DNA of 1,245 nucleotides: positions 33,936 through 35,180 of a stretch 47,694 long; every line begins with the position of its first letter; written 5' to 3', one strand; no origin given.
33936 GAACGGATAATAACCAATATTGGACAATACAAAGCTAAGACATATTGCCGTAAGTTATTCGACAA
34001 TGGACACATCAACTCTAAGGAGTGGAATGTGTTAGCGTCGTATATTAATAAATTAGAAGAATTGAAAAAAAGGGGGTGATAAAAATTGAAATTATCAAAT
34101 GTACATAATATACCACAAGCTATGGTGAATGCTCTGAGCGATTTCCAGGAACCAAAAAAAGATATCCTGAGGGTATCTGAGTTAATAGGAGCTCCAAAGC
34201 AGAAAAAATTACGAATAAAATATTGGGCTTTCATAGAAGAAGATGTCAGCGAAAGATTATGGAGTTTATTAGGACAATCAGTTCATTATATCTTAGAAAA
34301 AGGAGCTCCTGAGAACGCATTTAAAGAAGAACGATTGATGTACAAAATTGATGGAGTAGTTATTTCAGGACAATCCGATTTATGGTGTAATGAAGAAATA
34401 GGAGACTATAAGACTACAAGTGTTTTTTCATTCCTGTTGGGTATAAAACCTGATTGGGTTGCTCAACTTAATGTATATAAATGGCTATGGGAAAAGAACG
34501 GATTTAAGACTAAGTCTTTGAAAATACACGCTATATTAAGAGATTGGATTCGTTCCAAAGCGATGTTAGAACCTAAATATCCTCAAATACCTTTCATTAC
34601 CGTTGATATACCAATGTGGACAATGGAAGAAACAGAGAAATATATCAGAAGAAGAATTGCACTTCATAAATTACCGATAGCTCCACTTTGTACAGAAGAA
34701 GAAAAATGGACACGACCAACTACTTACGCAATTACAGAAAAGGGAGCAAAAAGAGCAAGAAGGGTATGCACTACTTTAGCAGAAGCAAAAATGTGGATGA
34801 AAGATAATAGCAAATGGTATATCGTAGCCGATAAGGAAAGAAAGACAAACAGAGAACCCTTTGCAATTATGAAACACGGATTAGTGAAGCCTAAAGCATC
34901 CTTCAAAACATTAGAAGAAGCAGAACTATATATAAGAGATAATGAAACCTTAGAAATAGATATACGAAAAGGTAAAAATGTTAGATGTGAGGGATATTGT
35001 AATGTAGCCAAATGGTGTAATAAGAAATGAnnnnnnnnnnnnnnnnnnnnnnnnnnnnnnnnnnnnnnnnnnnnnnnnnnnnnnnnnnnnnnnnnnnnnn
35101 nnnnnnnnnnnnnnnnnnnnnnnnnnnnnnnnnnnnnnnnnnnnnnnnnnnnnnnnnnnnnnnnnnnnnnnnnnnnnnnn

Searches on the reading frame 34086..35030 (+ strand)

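Call 82: search_protein_families(library=phrogs, proteins=[window:34086-35030:+], max_evalue=0.001)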
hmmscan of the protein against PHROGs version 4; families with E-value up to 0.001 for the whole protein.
window:34086-35030:+ (314 aa): 1 family
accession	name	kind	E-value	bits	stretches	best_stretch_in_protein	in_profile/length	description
phrog_2139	-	DNA, RNA and nucleotide metabolism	5.4e-42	145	2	79-248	120-298/330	exonuclease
